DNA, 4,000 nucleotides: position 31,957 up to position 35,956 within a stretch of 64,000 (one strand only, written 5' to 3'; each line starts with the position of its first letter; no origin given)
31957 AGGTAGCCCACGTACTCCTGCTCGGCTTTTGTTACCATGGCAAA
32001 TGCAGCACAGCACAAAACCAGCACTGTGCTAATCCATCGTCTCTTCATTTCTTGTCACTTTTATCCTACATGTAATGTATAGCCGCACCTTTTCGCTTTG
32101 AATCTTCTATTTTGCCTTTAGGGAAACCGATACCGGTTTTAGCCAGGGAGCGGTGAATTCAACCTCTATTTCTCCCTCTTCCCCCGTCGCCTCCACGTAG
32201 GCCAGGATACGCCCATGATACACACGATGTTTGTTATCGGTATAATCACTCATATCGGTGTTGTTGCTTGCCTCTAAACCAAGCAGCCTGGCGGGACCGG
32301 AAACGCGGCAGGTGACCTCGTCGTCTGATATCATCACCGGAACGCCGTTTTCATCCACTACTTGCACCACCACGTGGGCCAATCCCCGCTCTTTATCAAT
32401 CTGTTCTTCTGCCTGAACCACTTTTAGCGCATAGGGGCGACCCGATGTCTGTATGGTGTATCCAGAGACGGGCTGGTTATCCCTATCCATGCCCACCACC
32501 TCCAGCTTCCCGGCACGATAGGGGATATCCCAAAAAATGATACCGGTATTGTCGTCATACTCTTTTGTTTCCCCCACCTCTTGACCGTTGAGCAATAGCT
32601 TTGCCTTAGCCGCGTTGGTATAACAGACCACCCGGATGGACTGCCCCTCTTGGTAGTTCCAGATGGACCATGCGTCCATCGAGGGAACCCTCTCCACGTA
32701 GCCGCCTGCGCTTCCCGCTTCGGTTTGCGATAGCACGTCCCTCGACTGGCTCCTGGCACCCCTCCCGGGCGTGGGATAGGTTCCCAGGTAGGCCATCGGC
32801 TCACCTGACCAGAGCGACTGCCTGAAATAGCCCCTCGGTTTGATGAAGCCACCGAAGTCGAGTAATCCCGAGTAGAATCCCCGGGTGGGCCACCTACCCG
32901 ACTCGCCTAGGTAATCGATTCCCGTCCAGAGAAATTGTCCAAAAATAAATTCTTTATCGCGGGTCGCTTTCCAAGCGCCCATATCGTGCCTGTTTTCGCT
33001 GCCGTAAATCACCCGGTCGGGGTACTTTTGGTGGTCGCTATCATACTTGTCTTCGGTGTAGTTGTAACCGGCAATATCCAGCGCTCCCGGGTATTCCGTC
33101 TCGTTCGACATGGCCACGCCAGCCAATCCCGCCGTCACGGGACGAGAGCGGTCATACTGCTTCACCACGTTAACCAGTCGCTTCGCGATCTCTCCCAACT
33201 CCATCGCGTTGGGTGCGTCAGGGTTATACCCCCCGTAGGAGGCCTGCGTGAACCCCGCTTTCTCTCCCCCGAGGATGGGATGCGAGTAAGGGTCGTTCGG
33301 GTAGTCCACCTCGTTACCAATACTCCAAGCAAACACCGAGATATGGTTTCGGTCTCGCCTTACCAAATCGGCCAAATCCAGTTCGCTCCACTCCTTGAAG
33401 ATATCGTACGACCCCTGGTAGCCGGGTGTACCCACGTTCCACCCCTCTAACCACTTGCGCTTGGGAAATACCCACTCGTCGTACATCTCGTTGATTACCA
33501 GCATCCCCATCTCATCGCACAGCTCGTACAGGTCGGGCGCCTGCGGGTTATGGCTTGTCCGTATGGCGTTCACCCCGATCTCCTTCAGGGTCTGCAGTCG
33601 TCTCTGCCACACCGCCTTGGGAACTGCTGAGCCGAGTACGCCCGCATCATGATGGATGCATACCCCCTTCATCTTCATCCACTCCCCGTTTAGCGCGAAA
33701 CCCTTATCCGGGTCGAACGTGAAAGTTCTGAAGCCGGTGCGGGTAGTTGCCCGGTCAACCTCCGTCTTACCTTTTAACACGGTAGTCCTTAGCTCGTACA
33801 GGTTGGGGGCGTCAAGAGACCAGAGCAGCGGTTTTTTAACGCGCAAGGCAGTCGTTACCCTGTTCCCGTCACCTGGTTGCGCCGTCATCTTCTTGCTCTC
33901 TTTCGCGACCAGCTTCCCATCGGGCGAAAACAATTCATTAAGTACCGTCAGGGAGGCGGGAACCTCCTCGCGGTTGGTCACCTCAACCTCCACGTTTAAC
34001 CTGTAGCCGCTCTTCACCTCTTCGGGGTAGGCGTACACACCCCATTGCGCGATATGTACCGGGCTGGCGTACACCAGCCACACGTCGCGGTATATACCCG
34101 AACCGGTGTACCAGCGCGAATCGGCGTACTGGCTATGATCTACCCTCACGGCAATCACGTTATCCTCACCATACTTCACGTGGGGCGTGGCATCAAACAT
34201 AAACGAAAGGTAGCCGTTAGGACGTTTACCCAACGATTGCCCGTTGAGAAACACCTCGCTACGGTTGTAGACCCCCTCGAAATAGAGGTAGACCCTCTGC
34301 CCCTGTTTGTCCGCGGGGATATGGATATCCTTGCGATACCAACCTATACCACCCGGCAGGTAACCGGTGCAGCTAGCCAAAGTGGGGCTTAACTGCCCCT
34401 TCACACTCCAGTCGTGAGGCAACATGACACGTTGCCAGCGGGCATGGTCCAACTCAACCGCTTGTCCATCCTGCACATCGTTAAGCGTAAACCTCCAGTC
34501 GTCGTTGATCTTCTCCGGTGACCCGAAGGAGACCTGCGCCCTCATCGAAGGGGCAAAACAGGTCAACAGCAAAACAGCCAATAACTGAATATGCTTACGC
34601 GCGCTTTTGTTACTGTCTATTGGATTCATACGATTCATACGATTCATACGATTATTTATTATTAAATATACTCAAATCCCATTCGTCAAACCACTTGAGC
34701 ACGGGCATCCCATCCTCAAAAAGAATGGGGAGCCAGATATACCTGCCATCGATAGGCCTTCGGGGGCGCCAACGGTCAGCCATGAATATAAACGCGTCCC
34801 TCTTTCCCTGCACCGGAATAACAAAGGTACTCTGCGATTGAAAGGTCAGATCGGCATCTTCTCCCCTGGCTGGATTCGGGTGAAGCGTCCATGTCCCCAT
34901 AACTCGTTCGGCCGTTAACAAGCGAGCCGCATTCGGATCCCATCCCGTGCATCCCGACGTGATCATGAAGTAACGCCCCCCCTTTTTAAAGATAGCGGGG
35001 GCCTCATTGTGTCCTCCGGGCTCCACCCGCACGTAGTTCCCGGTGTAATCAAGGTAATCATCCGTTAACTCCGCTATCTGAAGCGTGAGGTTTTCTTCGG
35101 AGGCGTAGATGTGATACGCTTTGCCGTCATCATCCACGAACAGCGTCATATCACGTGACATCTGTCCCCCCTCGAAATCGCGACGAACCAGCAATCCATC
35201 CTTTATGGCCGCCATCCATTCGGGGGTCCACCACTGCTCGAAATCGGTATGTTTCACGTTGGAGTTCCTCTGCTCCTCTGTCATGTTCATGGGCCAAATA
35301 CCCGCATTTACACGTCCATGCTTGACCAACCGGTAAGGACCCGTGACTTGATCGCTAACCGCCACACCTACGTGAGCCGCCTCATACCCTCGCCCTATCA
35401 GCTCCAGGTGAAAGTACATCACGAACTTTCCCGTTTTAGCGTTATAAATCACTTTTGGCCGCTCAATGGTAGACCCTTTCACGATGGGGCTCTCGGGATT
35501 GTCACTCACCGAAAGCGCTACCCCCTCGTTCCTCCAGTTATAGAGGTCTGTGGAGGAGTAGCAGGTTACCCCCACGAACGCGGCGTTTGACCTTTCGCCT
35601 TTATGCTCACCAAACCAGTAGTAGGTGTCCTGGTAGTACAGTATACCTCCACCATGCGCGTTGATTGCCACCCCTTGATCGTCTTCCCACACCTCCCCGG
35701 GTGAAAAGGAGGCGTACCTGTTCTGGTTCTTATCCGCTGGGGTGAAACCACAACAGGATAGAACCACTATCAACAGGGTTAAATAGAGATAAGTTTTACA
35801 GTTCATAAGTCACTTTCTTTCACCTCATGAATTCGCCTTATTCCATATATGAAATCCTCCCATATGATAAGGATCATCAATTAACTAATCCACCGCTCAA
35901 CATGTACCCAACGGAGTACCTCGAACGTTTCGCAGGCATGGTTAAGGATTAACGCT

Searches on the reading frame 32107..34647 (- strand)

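Call 6: search_protein_families(library=pfam, proteins=[window:32107-34647:-])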
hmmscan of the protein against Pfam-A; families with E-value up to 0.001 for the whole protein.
window:32107-34647:- (846 aa): 7 families
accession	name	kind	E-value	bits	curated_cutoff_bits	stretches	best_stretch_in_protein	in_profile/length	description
PF02837.24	Glyco_hydro_2_N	-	1.2e-26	94.1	28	1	46-192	3-166/169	Glycosyl hydrolases family 2, sugar binding domain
PF02836.23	Glyco_hydro_2_C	-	1.6e-23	83.7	21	1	314-507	5-161/302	Glycosyl hydrolases family 2, TIM barrel domain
PF18565.7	Glyco_hydro2_C5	-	3.1e-23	82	32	1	751-841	12-102/103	Glycoside hydrolase family 2 C-terminal domain 5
PF16355.11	DUF4982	-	1.6e-19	70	23.9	1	668-727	1-60/61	Domain of unknown function (DUF4982)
PF00703.27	Glyco_hydro_2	-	1.6e-18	67.9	23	1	197-307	1-109/109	Glycosyl hydrolases family 2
PF22666.2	Glyco_hydro_2_N2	-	3.8e-11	43.8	27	1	103-171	51-119/167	Glycosyl hydrolase 2 galactose-binding domain-like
PF13364.12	BetaGal_ABD2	-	2.8e-05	25.2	23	1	97-173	32-110/112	Beta-galactosidase second all-beta domain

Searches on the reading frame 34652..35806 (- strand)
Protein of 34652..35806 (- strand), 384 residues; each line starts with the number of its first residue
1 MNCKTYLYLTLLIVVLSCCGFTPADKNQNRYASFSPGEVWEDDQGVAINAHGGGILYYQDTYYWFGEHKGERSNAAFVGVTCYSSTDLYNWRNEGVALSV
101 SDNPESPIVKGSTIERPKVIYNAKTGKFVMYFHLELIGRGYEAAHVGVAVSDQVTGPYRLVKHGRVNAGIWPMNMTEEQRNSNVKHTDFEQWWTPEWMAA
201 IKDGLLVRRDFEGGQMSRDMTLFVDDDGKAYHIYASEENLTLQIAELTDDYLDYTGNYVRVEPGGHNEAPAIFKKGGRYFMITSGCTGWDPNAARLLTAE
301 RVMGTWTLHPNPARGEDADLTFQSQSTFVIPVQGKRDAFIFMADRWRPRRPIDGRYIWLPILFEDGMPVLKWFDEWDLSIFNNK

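Call 6: search_protein_families(library=pfam, proteins=[window:34652-35806:-])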
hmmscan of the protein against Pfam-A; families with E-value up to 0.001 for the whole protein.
window:34652-35806:- (384 aa): 1 family
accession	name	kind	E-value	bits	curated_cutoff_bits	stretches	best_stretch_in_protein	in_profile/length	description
PF04616.20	Glyco_hydro_43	-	2.2e-19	70.4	32.2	2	213-348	117-267/288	Glycosyl hydrolases family 43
